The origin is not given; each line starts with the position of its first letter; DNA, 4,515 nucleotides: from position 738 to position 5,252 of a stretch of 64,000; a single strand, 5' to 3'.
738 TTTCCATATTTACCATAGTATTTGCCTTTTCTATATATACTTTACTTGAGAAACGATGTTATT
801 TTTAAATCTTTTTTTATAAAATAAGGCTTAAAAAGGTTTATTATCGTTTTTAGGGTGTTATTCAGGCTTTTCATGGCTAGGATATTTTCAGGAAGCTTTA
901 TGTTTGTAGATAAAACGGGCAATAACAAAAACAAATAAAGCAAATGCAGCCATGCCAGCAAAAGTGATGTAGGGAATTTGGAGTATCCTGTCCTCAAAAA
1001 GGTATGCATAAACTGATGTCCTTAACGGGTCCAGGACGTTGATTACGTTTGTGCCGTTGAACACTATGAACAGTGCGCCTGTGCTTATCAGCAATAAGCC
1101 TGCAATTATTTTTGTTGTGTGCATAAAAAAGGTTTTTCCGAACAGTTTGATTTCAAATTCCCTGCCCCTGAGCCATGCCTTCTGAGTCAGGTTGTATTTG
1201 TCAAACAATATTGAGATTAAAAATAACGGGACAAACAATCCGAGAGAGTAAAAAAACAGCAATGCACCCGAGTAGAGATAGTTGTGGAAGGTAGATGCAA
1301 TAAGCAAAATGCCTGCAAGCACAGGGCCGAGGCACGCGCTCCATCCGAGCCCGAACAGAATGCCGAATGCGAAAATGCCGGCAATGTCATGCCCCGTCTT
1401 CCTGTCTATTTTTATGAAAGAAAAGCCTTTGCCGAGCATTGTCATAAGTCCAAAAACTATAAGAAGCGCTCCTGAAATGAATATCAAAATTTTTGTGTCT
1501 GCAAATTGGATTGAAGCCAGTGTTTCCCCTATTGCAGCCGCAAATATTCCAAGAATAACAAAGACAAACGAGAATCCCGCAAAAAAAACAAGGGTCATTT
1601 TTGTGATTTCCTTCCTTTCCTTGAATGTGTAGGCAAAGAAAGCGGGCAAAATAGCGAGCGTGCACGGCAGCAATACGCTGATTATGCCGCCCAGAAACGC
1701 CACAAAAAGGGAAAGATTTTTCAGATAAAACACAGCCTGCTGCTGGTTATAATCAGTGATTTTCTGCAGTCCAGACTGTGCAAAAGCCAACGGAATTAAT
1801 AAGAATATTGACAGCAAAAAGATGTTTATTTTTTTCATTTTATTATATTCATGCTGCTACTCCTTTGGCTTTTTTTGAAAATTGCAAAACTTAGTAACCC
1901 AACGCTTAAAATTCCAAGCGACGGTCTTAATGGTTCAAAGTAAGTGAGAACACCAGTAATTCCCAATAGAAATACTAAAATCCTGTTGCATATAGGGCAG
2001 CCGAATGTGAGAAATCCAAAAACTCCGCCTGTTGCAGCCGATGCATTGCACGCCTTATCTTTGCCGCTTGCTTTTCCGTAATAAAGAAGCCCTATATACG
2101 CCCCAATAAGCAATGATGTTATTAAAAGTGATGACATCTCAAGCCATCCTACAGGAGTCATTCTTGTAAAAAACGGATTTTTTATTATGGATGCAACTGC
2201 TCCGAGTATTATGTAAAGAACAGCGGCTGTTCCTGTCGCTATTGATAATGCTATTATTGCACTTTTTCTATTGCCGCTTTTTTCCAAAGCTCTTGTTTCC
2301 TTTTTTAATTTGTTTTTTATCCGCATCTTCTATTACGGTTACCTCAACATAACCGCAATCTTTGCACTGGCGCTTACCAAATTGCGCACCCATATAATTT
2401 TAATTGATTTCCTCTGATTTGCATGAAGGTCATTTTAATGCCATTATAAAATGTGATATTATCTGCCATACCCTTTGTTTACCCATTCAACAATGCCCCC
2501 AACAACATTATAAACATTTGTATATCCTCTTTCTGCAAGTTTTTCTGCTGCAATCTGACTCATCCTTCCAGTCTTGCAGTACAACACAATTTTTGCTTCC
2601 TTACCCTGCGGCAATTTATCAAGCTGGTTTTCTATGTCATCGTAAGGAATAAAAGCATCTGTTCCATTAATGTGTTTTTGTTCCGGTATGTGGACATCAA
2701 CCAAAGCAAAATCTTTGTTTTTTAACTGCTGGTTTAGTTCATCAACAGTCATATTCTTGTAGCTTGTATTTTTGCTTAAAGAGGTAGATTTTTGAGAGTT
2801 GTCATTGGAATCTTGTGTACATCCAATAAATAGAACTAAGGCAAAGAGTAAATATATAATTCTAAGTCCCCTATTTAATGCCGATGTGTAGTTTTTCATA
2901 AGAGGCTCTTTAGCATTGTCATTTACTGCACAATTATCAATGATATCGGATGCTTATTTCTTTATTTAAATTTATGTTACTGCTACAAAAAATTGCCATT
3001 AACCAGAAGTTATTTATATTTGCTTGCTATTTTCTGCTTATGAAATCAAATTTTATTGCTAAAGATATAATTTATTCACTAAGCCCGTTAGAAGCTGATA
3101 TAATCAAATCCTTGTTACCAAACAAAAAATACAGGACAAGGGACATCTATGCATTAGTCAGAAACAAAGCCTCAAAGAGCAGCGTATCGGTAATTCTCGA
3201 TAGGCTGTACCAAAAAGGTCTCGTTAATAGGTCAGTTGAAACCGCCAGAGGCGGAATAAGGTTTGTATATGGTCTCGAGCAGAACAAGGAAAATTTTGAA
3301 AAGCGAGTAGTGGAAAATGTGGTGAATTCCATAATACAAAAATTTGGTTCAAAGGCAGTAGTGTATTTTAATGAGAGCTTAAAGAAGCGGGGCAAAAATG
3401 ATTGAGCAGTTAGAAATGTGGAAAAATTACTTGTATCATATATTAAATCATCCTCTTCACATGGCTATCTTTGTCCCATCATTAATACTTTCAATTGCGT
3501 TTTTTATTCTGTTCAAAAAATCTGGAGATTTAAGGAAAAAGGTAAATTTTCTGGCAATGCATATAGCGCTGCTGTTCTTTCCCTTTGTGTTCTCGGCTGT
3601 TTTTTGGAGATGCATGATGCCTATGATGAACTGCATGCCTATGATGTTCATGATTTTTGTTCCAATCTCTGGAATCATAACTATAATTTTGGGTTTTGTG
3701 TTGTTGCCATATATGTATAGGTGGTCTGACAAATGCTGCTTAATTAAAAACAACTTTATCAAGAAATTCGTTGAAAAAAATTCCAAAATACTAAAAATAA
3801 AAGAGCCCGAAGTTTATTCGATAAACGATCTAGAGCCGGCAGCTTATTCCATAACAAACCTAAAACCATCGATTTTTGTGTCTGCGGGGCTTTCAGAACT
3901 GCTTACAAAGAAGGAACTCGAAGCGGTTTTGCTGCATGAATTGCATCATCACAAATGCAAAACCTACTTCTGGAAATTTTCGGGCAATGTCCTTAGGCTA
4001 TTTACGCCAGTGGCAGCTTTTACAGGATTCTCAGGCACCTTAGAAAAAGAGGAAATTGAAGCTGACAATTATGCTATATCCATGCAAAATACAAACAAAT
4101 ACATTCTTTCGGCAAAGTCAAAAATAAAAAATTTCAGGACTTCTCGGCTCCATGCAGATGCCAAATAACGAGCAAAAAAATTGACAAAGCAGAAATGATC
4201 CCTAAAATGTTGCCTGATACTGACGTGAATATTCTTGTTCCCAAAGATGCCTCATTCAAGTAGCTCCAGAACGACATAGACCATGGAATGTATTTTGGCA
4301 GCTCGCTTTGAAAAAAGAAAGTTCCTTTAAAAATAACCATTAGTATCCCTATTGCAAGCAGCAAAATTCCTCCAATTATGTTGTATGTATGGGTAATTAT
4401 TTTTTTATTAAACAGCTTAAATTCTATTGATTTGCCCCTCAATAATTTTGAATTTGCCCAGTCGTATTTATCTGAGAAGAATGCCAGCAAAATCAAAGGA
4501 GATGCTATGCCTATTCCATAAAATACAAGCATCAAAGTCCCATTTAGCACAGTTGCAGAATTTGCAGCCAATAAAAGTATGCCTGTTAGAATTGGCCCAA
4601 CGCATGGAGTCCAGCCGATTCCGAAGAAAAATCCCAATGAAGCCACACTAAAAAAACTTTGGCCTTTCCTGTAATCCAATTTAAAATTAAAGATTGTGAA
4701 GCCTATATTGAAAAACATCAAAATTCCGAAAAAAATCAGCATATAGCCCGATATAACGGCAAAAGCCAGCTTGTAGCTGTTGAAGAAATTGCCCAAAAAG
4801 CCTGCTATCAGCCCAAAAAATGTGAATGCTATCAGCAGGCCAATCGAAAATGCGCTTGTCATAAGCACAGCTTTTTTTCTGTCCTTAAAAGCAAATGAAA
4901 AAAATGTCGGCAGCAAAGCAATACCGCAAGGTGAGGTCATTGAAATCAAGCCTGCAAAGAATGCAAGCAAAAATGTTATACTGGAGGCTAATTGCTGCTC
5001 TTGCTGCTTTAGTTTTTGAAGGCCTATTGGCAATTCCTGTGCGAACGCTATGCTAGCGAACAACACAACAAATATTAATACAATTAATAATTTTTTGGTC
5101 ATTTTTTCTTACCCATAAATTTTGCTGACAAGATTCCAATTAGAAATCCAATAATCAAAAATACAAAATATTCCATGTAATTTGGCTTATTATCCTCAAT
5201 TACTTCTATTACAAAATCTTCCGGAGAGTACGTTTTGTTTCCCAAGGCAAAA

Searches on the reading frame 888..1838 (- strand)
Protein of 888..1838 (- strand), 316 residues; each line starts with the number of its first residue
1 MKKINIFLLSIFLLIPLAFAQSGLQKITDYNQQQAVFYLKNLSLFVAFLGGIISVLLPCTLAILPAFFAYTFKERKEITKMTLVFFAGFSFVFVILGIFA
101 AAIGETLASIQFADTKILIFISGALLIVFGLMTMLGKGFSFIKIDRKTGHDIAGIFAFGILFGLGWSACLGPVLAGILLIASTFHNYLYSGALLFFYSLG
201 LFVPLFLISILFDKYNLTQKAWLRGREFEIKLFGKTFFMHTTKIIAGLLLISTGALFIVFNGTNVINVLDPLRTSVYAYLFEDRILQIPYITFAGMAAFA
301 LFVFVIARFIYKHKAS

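Call 9: search_protein_families(library=pfam, proteins=[window:888-1838:-], max_evalue=0.01)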
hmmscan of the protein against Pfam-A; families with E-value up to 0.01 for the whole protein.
window:888-1838:- (316 aa): 2 families
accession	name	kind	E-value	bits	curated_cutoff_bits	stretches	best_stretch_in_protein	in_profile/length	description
PF02683.22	DsbD_TM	-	9.7e-17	61.4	27.1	1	45-225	5-198/219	Cytochrome C biogenesis protein transmembrane domain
PF13386.12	DsbD_2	-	6.5e-05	23.4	24.9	1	47-223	2-186/199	Cytochrome C biogenesis protein transmembrane region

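Call 92: find_encoding_contigs(protein=window:888-1838:-, flank=10000, max_places=3)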
Protein window:888-1838:- (316 aa): 7 contigs read that carry it; 3 places shown.
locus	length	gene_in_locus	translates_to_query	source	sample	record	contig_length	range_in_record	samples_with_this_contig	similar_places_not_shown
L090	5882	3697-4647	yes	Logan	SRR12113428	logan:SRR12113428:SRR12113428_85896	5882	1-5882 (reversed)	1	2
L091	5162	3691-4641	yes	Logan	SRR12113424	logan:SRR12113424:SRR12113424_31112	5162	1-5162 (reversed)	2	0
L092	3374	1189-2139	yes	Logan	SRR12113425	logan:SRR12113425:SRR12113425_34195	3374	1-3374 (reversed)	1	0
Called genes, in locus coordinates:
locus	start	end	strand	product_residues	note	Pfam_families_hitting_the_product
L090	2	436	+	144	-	?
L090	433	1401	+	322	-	PF02683:DsbD_TM, PF13386:DsbD_2 (weak)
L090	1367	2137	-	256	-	PF01435:Peptidase_M48 (faint)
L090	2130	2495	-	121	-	PF03965:Penicillinase_R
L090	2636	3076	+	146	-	PF00581:Rhodanese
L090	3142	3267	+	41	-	-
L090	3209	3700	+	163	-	-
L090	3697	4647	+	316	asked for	PF02683:DsbD_TM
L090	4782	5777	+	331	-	-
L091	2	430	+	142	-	?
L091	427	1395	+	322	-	PF02683:DsbD_TM, PF13386:DsbD_2 (weak)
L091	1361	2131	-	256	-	PF01435:Peptidase_M48 (faint)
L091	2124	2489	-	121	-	PF03965:Penicillinase_R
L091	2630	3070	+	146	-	PF00581:Rhodanese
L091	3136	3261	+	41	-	-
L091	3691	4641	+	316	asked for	PF02683:DsbD_TM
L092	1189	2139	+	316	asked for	PF02683:DsbD_TM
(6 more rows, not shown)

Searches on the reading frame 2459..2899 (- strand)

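Call 9: search_protein_families(library=pfam, proteins=[window:2459-2899:-], max_evalue=0.01)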
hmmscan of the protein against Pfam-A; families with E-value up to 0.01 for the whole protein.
window:2459-2899:- (146 aa): 1 family
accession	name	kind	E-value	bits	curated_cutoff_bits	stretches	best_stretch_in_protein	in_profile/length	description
PF00581.25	Rhodanese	-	4.6e-14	53.1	22.2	1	51-141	1-101/102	Rhodanese-like domain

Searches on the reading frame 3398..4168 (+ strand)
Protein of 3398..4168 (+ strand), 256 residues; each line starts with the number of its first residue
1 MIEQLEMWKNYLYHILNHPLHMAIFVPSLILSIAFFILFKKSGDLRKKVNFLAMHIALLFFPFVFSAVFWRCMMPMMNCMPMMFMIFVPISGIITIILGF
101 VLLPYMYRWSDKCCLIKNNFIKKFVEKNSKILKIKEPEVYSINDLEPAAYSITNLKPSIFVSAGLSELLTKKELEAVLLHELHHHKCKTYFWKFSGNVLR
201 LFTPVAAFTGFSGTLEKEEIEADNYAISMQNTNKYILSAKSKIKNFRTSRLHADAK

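Call 9: search_protein_families(library=pfam, proteins=[window:3398-4168:+], max_evalue=0.01)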
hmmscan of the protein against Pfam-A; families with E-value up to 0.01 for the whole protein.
window:3398-4168:+ (256 aa): 3 families
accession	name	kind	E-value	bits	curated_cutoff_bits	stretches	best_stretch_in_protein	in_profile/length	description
PF01435.24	Peptidase_M48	-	2.1e-06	28.1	20.3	1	121-190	7-81/186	Peptidase family M48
PF14387.11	DUF4418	-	5.3e-05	23.9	27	1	22-100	36-112/117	Domain of unknown function (DUF4418)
PF05569.17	Peptidase_M56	-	0.00015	21.5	31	1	120-193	139-212/296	BlaR1 peptidase M56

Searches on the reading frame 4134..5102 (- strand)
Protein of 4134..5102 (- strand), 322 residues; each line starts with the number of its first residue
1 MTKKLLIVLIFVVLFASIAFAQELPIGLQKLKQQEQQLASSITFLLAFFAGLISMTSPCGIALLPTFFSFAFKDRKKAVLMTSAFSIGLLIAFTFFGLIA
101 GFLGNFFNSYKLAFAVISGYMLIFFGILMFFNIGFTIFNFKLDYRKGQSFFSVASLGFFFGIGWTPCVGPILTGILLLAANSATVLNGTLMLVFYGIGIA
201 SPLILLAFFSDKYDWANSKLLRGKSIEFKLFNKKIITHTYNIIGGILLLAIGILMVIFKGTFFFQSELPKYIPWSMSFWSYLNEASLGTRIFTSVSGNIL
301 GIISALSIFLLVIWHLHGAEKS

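Call 9: search_protein_families(library=pfam, proteins=[window:4134-5102:-], max_evalue=0.01)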
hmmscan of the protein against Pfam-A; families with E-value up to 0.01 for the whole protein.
window:4134-5102:- (322 aa): 2 families
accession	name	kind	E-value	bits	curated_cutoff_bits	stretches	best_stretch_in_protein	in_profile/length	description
PF02683.22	DsbD_TM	-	1.6e-12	47.7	27.1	1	44-210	4-185/219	Cytochrome C biogenesis protein transmembrane domain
PF13386.12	DsbD_2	-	8.3e-10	39.3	24.9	2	47-212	2-176/199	Cytochrome C biogenesis protein transmembrane region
